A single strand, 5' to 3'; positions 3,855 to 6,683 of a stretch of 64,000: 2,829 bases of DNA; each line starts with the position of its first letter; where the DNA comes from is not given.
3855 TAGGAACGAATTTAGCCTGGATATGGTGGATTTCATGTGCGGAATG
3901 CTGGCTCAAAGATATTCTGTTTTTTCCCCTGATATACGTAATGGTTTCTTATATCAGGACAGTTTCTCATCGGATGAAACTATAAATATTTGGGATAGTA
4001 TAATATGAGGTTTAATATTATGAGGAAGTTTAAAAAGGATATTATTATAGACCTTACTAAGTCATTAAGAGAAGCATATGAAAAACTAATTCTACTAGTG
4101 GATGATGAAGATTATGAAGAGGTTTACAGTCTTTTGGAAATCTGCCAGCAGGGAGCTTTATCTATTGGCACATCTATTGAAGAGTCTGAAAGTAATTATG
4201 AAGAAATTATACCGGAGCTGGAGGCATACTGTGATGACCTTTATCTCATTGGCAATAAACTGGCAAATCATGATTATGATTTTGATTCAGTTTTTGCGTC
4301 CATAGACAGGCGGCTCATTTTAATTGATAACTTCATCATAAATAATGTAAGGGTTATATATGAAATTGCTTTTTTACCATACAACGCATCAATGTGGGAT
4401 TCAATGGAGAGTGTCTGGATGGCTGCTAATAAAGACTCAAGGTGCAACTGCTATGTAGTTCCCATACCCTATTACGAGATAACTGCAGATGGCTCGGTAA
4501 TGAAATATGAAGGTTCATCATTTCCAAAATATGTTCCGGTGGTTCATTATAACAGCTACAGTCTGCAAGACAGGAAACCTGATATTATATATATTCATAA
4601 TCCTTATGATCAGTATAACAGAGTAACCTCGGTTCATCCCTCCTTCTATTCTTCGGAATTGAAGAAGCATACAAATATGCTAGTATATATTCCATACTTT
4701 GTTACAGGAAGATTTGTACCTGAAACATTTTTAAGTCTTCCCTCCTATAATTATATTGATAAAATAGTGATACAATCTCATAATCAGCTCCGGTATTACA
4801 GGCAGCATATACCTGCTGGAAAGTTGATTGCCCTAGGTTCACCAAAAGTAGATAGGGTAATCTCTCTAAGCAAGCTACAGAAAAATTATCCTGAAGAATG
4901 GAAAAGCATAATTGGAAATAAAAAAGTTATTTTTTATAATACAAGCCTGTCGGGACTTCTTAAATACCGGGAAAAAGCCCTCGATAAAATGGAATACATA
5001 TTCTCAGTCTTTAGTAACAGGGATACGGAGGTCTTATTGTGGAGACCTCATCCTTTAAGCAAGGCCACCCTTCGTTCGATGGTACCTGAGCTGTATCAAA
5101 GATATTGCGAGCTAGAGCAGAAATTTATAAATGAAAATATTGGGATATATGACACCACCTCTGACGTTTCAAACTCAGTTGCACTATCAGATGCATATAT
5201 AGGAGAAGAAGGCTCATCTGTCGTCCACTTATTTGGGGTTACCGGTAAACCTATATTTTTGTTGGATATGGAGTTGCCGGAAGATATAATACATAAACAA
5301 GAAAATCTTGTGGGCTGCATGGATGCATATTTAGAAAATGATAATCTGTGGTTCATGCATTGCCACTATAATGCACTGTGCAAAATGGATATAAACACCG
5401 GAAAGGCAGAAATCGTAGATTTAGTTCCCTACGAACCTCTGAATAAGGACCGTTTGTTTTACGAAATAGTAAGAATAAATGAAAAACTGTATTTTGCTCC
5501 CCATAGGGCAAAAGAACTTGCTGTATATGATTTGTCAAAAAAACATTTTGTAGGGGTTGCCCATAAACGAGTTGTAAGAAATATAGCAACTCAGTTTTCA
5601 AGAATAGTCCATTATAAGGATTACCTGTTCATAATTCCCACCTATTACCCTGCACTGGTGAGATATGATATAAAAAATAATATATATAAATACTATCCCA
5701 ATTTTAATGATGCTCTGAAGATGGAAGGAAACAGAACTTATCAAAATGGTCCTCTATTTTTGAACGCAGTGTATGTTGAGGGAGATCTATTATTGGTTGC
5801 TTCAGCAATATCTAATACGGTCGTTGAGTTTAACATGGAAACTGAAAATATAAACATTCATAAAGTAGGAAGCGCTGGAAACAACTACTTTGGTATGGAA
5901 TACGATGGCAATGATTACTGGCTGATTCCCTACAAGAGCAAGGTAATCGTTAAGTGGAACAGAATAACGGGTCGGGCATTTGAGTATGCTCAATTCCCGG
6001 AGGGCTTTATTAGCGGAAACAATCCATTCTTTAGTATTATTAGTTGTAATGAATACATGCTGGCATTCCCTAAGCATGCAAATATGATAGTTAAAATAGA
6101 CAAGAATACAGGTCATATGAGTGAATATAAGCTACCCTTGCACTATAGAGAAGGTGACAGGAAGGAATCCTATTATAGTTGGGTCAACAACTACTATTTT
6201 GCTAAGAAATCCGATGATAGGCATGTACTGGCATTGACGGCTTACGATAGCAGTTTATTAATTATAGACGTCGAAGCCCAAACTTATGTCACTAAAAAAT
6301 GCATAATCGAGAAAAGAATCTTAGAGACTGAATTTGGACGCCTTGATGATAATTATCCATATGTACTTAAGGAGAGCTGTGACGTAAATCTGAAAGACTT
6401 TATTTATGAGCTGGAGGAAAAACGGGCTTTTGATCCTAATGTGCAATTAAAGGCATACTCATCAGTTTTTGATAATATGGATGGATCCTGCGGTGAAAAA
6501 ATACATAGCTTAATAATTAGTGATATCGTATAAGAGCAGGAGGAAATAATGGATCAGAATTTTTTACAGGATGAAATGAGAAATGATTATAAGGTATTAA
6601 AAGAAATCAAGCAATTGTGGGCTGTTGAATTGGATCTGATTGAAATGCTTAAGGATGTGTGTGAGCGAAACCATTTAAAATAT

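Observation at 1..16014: Exporter-less polyol-phosphate/phosphodiester glycan-decoration island next to the late flagellar operon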

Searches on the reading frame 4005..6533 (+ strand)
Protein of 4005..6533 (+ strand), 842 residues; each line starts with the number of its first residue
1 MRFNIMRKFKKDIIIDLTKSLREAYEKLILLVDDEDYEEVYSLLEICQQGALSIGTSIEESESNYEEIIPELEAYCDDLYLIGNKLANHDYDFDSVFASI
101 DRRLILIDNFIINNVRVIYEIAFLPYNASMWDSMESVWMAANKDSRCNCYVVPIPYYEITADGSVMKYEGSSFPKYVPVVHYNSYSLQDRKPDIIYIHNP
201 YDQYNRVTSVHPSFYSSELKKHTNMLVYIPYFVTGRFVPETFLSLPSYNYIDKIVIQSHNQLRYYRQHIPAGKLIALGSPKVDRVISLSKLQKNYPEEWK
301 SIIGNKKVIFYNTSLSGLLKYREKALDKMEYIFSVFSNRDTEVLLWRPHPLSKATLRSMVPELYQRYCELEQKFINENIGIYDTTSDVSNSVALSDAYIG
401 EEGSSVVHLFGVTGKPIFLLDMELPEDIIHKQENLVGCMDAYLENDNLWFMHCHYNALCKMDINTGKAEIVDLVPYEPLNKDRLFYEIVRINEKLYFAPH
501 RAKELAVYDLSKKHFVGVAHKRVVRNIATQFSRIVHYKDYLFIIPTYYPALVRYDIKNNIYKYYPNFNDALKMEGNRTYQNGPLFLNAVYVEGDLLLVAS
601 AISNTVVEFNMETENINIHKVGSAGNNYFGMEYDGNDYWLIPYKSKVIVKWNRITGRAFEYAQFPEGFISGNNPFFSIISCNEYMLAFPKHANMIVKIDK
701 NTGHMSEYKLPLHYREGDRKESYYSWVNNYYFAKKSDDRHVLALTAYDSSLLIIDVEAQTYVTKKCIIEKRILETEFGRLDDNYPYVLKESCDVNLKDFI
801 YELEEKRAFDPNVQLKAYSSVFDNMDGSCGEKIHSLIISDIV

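Call 3: search_protein_families(library=pfam, proteins=[window:4005-6533:+], max_evalue=0.001)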
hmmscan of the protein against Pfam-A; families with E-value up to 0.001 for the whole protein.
window:4005-6533:+ (842 aa): 0 families

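Call 6: search_protein_families(library=ncbifam, proteins=[window:4005-6533:+], max_evalue=0.01)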
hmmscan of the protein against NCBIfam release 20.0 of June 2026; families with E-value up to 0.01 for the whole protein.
window:4005-6533:+ (842 aa): 0 families

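Call 7: search_protein_families(library=pfam, proteins=[window:4005-6533:+], max_evalue=10)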
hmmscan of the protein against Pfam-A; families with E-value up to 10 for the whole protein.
window:4005-6533:+ (842 aa): 0 families

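Call 10: search_solved_structures(query=window:4005-6533:+, max_evalue=1)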
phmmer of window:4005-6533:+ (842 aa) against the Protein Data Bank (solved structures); distinct sequences matched with E-value up to 1: 1.
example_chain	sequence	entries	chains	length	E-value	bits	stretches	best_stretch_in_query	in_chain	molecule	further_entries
9zzv_A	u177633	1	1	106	0.82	11.2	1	734-776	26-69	Orthogonal T-cell receptor alpha constant domain (combiC26a)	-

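Call 29: find_homologous_proteins(query=window:4005-6533:+, max_evalue=0.001)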
Query window:4005-6533:+ (842 aa): 3730 proteins with E <= 0.001 among 8000 candidates; the best 120 are listed.
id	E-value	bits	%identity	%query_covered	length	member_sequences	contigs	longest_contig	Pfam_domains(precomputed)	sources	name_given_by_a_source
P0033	0.0e+0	1924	100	99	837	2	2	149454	-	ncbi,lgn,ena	-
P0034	0.0e+0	1461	74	99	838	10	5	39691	-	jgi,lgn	jgi:hypothetical protein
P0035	0.0e+0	1259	64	100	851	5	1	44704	-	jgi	-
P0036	0.0e+0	1247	64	99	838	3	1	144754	-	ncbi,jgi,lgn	-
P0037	0.0e+0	1235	63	99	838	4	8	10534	-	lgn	-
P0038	0.0e+0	1226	62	99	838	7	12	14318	-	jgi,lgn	jgi:hypothetical protein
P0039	0.0e+0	1210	63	99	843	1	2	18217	-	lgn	-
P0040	0.0e+0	1157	60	99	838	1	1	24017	-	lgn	-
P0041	0.0e+0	1151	59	99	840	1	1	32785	-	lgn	-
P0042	0.0e+0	1058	55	99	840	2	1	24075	-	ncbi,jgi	jgi:hypothetical protein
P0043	2.2e-291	987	52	99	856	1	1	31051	-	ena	-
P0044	3.5e-278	944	50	99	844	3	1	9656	-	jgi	-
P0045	6.5e-258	877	49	99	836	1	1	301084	-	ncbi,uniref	ncbi:hypothetical protein [Paenibacillus sp. TSA_86.1]|uniref:hypothetical protein n=1 Tax=Paenibaci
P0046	5.9e-247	840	47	99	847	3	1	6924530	-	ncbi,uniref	ncbi:hypothetical protein V6669_27300 [Paenibacillus sp. Y5S-9]|uniref:hypothetical protein n=1 Tax=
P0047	5.6e-231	788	45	99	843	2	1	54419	PF21959.3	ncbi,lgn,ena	-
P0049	2.3e-228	779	48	88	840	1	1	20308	PF21959.3,PF04464.21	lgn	-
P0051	9.8e-223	760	43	99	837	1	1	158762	PF04464.21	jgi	jgi:hypothetical protein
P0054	4.2e-218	745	43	99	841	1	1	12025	PF04464.21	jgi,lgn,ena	-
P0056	1.0e-217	744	44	99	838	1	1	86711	-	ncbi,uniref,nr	ncbi:hypothetical protein [Clostridium sp. BL-8]|uniref:hypothetical protein n=1 Tax=Clostridium sp.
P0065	8.1e-194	665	40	100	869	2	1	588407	-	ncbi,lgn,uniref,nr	ncbi:hypothetical protein [Brevibacillus centrosporus]|uniref:hypothetical protein n=1 Tax=Brevibaci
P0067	2.8e-193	663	42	89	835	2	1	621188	-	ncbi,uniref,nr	ncbi:hypothetical protein [Paenibacillus typhae]|uniref:hypothetical protein n=1 Tax=Paenibacillus t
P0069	3.1e-192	659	40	99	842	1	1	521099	-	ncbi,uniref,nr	ncbi:hypothetical protein [Paenibacillus arenosi]|uniref:CDP-Glycerol:Poly(Glycerophosphate) glycero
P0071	7.6e-189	648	40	97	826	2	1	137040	-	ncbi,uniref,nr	ncbi:hypothetical protein [Desulfitobacterium hafniense]|uniref:hypothetical protein n=1 Tax=Desulfi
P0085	2.5e-176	607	41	86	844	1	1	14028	PF04464.21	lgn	-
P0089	5.7e-174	599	37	99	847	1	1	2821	PF04464.21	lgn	-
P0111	1.1e-163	565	37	99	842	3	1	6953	PF04464.21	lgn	-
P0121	1.7e-161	558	38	87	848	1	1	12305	PF04464.21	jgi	jgi:CDP-glycerol glycerophosphotransferase (TagB/SpsB family)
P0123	2.1e-161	557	38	99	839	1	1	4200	PF04464.21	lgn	-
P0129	7.0e-160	552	37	99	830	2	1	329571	-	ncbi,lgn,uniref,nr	ncbi:hypothetical protein [Paraclostridium bifermentans]|uniref:hypothetical protein n=1 Tax=Paraclo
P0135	1.9e-157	544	39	86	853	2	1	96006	-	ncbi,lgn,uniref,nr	ncbi:hypothetical protein [Sporomusa sp. GT1]|uniref:hypothetical protein n=1 Tax=Sporomusa sp. GT1 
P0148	9.3e-154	532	35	99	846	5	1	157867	-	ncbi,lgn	-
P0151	1.3e-153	532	37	91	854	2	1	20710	PF04464.21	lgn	-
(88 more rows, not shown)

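Call 33: search_solved_structures(query=A2, max_evalue=1, show_alignments=1)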
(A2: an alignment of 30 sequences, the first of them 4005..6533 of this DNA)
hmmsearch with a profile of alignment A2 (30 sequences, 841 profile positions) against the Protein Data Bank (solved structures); distinct sequences matched with E-value up to 1: 18.
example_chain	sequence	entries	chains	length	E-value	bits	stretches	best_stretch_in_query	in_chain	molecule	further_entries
9ugr_A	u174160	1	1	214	0.0026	19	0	36-108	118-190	Syn-F4-Link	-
2jua_A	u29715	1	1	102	0.015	16.5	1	36-106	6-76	de novo protein S836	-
6egc_A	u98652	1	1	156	0.062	14.4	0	47-108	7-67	SC_2L4HC2_23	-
3vjf_A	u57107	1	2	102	0.14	13.3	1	36-110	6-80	WA20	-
9k8e_A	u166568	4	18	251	0.17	12.9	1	8-105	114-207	Cage-t32-Zn1-HEHE-35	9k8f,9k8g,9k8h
5tgw_A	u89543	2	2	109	0.18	12.9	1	12-105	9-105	PS1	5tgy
5j0k_A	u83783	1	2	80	0.2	12.7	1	47-109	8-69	designed protein 2L4HC2_23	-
9dm3_A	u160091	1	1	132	0.23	12.5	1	24-109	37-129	naphthalenediimide binding protein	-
1p68_A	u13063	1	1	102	0.26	12.4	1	37-107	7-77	De novo designed protein S-824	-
8d06_A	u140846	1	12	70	0.43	11.6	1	46-104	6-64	HALC3_104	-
8h7c_A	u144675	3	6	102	0.43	11.6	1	36-108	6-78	De novo ferric enterobactin esterase Syn-F4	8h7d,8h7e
9exz_A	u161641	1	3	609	0.6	11.1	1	5-84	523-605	DE NOVO PROTEIN P600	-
6dm9_B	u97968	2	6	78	0.69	10.9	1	31-85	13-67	DHD15_extended_B | DHD15_closed_B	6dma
1aep_A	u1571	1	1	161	0.72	10.9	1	6-108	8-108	APOLIPOPHORIN III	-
5yl9_A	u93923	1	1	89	0.79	10.8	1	34-104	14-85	Spike glycoprotein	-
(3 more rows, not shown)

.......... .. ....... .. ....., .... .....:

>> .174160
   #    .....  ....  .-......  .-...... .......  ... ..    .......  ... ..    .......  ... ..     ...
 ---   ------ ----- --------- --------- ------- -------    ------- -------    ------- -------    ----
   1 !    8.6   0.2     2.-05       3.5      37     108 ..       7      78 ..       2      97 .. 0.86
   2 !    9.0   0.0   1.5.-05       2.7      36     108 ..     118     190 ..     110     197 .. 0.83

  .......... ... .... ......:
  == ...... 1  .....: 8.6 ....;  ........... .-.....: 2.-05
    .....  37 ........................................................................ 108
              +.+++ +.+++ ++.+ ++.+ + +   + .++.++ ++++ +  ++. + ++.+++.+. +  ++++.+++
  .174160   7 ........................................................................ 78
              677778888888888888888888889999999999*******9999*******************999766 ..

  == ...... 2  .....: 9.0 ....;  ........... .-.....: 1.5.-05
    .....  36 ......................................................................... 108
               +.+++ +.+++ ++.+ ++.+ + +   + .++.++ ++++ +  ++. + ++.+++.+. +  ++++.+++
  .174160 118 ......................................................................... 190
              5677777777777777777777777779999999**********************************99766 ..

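Call 46: predict_structure(alignment_id=A2)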
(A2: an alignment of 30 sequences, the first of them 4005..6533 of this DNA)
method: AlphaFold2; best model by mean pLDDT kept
length: 842 residues; sequences in the alignment: 30
mean_pLDDT: 89.9   pTM: 0.78
mean pLDDT of the five models: 89.9, 89.7, 89.0, 87.7, 87.6
residues with pLDDT >= 90: 575; 70-90: 235; 50-70: 29; < 50: 3
segments of 3 or more residues with pLDDT < 50: none
pLDDT, mean of each block of 10 residues (from residue 1): 73 93 94 92 94 92 87 95 89 92 94 91 91 95 95 90 85 91 93 92 83 95 96 84 88 94 90 94 91 79 92 89 93 91 92 86 94 95 88 94 87 94 76 80 93 90 92 88 91 95 93 93 72 94 93 94 90 63 89 95 94 94 92 95 93 95 93 91 93 94 93 78 69 92 91 93 88 83 91 86 84 93 93 96 88
secondary structure, 60 per line:
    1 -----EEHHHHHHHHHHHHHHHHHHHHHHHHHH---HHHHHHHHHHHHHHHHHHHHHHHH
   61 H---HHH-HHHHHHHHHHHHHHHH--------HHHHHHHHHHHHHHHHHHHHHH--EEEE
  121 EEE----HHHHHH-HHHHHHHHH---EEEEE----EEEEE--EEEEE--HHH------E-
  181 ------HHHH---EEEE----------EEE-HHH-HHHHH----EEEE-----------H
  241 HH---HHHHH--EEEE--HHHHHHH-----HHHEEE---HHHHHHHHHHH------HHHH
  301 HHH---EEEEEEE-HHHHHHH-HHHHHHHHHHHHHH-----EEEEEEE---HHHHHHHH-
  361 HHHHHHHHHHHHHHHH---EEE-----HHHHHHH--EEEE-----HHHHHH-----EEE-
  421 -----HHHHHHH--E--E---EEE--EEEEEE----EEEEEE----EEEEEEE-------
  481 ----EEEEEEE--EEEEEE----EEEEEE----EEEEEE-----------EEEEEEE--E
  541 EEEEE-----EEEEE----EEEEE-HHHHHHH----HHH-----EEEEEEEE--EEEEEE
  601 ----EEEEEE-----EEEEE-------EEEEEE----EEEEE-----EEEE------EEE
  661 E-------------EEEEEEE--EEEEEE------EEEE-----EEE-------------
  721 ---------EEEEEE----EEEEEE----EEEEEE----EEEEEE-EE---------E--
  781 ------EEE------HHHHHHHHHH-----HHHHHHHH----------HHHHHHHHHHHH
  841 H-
elements in order (helices of 4 or more, strands of 3 or more residues): H8-33 H37-61 H69-84 H93-114 E117-123 H128-133 H135-143 E147-151 E156-160 E163-167 H187-190 E194-197 E208-210 H216-220 E225-228 H246-250 E253-256 H259-265 E274-276 H280-290 H297-303 E307-313 H315-321 H323-336 E342-348 H352-359 H361-376 E380-382 H388-394 E397-400 H406-411 E417-419 H426-432 E442-444 E447-452 E457-462 E467-473 E485-491 E494-499 E504-509 E514-519 E531-537 E540-545 E551-555 E560-564 H566-572 E585-592 E595-600 E605-610 E616-620 E628-633 E638-642 E648-651 E658-661 E675-681 E684-689 E696-699 E705-707 E730-735 E740-745 E750-755 E760-765 E787-789 H796-805 H811-818 H829-841

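Call 49: fold_search(model_id=the predicted structure, library=pdb)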
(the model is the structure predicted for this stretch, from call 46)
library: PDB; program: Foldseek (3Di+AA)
matches with E <= 10: 1563; with E <= 0.001: 768
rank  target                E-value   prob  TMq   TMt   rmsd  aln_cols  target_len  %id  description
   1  9co0_B                1.4e-11  1.00  0.26  0.57   8.3       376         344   10  CryoEM structure of BAM in complex with the PTB2 open-state inhibitor (in SMA nanodisc) (released 2024-12-25)
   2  4a2l_C                2.4e-11  1.00  0.27  0.30  14.4       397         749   12  Structure of the periplasmic domain of the heparin and heparan sulphate sensing hybrid two component system BT4663 in  (released 2012-05-02)
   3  7ona                  3.3e-11  1.00  0.22  0.53   9.3       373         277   11  Crystal structure of the computationally designed SAKe6AC protein (released 2022-12-14)
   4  4a2l_D                4.4e-11  1.00  0.17  0.19  28.1       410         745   13  Structure of the periplasmic domain of the heparin and heparan sulphate sensing hybrid two component system BT4663 in  (released 2012-05-02)
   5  3ott_B                5.1e-11  1.00  0.22  0.25  19.0       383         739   11  Crystal Structure of the extracellular domain of the putative one component system BT4673 from B. thetaiotaomicron (released 2011-08-10)
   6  4a2m_D                6.4e-11  1.00  0.17  0.20  29.2       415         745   13  Structure of the periplasmic domain of the heparin and heparan sulphate sensing hybrid two component system BT4663 in  (released 2012-05-02)
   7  3bws_A                6.8e-11  1.00  0.25  0.48  10.0       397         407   11  Crystal structure of the leptospiral antigen Lp49 (released 2008-10-07)
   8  4a2m_B                9.3e-11  1.00  0.18  0.20  29.1       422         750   14  Structure of the periplasmic domain of the heparin and heparan sulphate sensing hybrid two component system BT4663 in  (released 2012-05-02)
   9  4a2l_E                9.3e-11  1.00  0.18  0.20  22.9       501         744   10  Structure of the periplasmic domain of the heparin and heparan sulphate sensing hybrid two component system BT4663 in  (released 2012-05-02)
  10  8pjs                  1.2e-10  1.00  0.21  0.54   6.0       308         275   11  Crystal structure of the computationally designed SAKe6CEref protein (released 2024-07-10)
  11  3ott_A                1.4e-10  1.00  0.17  0.20  25.5       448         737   11  Crystal Structure of the extracellular domain of the putative one component system BT4673 from B. thetaiotaomicron (released 2011-08-10)
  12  4a2l_B                1.5e-10  1.00  0.17  0.19  27.9       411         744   11  Structure of the periplasmic domain of the heparin and heparan sulphate sensing hybrid two component system BT4663 in  (released 2012-05-02)
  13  2xn4_A                2.1e-10  1.00  0.22  0.55   8.6       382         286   10  Crystal structure of the kelch domain of human KLHL2 (Mayven) (released 2010-08-18)
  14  9ayr_A                2.1e-10  1.00  0.17  0.16  17.6       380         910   12  Structure of a Ric1-Rgp1-Rab6 activation intermediate (released 2024-12-11)
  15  8pjy                  2.5e-10  1.00  0.22  0.53   7.8       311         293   12  Crystal structure of the computationally designed SAKe6EEref protein (released 2024-07-10)
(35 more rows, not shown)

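Call 53: find_encoding_contigs(protein=P0067, flank=10000, max_places=1)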
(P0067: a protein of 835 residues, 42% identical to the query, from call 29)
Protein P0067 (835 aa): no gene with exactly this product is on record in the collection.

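Call 54: find_encoding_contigs(protein=P0071, flank=10000, max_places=1)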
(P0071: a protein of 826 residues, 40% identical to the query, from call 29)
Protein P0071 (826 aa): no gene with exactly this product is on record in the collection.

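Call 55: find_encoding_contigs(protein=P0065, flank=10000, max_places=1)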
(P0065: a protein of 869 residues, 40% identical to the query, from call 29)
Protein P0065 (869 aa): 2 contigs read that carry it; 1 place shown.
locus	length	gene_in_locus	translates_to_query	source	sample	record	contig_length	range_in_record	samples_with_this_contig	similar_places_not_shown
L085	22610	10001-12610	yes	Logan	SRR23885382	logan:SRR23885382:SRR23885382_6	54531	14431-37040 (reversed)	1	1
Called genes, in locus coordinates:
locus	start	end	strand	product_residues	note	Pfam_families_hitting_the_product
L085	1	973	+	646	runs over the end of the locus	PF27511:ComFA_N, PF04851:ResIII, PF00270:DEAD, PF00271:Helicase_C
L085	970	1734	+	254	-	-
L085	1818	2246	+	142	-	-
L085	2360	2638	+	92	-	PF04316:FlgM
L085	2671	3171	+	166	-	PF05130:FlgN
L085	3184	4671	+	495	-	PF00460:Flg_bb_rod (weak), PF22638:FlgK_D1, PF06429:Flg_bbr_C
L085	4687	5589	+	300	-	PF00669:Flagellin_N, PF00700:Flagellin_C (weak)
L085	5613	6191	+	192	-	PF20074:DUF6470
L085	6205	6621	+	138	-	PF02623:FliW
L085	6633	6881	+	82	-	PF02599:CsrA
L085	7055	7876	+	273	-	PF00669:Flagellin_N, PF00700:Flagellin_C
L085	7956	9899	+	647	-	PF00535:Glycos_transf_2, PF10111:Glyco_tranf_2_2 (faint), PF07719:TPR_2 (faint), PF13428:TPR_14 (faint), PF13432:TPR_16 (faint), PF14559:TPR_19 (faint)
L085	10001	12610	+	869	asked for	-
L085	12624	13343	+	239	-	PF01128:IspD, PF12804:NTP_transf_3, PF02348:CTP_transf_3 (weak)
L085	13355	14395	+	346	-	PF01073:3Beta_HSD, PF01370:Epimerase, PF02719:Polysacc_synt_2, PF04321:RmlD_sub_bind, PF05368:NmrA (weak), PF13460:NAD_binding_10 (weak), PF16363:GDP_Man_Dehyd, PF07993:NAD_binding_4 (weak)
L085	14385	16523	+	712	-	-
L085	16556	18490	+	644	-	PF13489:Methyltransf_23 (weak), PF08241:Methyltransf_11 (weak), PF08242:Methyltransf_12 (weak), PF13649:Methyltransf_25 (weak)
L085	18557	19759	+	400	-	PF04991:LicD, PF22674:C2185-like_N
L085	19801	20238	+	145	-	PF01467:CTP_transf_like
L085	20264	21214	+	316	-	PF22674:C2185-like_N, PF00132:Hexapep, PF14602:Hexapep_2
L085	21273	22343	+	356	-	PF00535:Glycos_transf_2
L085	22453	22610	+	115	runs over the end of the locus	PF03646:FlaG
